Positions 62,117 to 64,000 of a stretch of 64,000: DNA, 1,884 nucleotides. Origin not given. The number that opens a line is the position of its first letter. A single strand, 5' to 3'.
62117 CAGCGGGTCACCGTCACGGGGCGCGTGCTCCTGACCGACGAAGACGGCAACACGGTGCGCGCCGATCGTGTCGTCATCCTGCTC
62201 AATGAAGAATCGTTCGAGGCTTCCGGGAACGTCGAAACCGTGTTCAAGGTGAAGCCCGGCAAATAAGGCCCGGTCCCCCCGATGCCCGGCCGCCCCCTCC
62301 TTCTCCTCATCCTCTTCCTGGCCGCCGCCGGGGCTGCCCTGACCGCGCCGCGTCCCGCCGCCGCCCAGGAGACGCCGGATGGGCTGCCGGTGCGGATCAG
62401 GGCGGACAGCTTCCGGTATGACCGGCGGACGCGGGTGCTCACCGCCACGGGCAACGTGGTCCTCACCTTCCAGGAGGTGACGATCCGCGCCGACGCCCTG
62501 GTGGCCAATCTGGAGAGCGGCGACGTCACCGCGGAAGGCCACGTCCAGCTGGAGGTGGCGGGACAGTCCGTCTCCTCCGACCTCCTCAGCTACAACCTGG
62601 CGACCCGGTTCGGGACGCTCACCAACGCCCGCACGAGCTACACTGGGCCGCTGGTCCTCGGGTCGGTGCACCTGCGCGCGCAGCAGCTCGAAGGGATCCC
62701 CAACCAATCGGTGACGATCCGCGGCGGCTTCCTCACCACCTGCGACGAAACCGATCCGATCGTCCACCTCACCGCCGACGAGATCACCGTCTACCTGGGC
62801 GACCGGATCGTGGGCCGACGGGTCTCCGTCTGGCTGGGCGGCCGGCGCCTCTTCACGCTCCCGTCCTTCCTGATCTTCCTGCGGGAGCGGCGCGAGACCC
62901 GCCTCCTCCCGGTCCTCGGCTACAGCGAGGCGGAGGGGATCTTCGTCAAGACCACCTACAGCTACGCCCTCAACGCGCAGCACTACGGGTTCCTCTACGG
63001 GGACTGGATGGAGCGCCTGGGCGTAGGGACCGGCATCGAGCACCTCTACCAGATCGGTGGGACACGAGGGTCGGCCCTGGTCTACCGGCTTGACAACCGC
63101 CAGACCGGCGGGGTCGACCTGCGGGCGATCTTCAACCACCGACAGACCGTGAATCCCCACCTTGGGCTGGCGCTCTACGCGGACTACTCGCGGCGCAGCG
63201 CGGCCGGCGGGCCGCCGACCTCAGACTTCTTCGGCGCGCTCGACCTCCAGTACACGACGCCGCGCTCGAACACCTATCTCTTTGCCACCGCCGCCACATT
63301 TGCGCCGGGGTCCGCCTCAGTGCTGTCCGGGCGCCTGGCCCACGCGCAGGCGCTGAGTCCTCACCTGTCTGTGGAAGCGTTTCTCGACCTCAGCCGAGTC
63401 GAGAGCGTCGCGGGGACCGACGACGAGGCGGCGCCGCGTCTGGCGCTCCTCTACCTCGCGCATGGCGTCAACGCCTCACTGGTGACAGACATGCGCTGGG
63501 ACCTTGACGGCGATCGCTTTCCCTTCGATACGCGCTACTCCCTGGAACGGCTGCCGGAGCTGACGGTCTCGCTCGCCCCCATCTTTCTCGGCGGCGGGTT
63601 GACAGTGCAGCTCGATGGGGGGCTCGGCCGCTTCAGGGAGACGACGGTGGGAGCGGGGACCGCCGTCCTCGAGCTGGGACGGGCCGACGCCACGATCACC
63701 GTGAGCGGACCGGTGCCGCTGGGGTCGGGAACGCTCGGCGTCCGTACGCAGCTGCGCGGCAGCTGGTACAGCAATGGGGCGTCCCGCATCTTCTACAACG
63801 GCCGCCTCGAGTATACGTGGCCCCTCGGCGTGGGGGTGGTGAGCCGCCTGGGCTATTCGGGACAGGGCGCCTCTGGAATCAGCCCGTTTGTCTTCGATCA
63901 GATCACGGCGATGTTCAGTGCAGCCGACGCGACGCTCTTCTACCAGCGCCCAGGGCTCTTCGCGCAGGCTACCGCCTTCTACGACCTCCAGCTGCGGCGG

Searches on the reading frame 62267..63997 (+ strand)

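Call 8: search_protein_families(library=pfam, proteins=[window:62267-63997:+])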
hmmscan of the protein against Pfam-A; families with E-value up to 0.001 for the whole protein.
window:62267-63997:+ (577 aa): 2 families
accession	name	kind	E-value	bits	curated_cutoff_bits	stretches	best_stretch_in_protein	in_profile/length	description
PF03968.19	LptD_N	-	1.2e-06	29.2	20.4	1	44-124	2-94/113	LptA/(LptD N-terminal domain) LPS transport protein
PF06835.18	LptC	-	0.00045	20.3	21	1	30-125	73-174/175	Lipopolysaccharide-assembly, LptC-related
